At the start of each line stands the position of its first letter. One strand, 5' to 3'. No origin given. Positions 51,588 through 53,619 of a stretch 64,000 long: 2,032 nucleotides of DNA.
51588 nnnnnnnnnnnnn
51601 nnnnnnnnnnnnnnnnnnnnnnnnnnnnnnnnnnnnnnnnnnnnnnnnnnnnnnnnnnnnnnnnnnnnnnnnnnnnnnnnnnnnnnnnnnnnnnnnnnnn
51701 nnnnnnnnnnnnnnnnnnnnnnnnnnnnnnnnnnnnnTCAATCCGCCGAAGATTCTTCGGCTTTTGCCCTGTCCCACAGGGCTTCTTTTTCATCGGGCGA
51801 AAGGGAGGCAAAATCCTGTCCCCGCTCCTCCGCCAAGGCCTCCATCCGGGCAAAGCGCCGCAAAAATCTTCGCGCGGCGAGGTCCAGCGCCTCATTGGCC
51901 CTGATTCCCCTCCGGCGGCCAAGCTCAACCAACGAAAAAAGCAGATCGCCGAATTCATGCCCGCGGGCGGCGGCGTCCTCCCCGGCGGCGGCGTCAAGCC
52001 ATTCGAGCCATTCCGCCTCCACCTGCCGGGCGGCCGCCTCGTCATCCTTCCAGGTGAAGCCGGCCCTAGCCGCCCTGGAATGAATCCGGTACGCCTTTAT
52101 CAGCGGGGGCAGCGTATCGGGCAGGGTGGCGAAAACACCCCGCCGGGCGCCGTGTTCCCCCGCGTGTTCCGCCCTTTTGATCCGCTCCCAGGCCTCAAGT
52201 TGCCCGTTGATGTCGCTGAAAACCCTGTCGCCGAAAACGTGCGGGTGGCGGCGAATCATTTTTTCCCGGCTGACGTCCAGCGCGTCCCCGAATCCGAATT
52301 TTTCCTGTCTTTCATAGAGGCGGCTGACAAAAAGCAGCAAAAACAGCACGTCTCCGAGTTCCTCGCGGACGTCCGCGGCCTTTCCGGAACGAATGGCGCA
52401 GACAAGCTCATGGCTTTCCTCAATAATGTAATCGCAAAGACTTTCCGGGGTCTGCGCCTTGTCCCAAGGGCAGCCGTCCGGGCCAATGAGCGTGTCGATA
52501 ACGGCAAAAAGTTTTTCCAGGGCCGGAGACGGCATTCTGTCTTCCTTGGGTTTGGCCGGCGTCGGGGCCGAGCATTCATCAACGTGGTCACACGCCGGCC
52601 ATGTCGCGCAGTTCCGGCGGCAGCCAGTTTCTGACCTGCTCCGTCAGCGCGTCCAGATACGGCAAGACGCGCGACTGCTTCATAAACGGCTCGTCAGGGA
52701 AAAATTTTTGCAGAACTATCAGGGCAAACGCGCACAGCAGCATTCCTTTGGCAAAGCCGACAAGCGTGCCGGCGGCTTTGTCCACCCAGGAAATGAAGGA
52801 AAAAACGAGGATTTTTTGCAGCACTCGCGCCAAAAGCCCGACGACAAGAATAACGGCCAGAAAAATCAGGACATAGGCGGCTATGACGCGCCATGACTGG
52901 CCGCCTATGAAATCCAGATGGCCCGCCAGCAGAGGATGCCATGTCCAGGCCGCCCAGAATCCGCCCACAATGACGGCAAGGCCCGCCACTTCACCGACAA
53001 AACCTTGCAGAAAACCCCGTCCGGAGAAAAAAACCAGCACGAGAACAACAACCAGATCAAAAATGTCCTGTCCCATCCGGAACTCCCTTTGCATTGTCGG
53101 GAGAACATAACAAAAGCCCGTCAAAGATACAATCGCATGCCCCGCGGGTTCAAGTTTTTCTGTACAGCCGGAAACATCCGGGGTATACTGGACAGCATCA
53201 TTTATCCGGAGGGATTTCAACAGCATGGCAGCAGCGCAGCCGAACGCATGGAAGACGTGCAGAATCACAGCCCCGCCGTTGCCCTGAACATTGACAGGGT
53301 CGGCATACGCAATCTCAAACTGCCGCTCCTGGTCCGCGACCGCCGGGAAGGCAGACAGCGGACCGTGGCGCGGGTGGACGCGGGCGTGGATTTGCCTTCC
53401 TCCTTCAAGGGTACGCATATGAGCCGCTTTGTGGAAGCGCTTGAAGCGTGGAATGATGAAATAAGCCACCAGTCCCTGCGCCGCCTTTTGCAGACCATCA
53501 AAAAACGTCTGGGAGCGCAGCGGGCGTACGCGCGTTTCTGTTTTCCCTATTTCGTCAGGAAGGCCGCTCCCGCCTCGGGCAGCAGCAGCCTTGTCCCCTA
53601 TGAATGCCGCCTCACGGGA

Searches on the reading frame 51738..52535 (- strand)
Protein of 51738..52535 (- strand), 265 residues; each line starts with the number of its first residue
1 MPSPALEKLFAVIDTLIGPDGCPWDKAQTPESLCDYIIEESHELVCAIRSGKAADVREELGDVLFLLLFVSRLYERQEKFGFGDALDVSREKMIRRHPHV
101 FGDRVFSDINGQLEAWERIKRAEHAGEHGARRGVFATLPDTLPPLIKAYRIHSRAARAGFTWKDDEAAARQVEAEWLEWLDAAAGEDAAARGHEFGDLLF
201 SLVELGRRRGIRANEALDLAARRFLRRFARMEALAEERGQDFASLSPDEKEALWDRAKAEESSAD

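Call 37: search_protein_families(library=pfam, proteins=[window:51738-52535:-], max_evalue=0.001)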
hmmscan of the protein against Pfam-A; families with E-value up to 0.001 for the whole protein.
window:51738-52535:- (265 aa): 2 families
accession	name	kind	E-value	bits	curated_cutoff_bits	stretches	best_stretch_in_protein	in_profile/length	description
PF03819.22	MazG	-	4.3e-25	88.2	22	1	28-101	1-74/74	MazG nucleotide pyrophosphohydrolase domain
PF01503.22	PRA-PH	-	2.4e-06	28.3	21.3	0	32-68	29-65/86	Phosphoribosyl-ATP pyrophosphohydrolase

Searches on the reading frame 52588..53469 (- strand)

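Call 37: search_protein_families(library=pfam, proteins=[window:52588-53469:-], max_evalue=0.001)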
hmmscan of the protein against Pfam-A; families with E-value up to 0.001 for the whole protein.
window:52588-53469:- (293 aa): 1 family
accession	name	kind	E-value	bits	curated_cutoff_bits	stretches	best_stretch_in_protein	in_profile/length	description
PF02674.22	Colicin_V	-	3.9e-31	108.4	29.3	1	137-276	1-143/144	Colicin V production protein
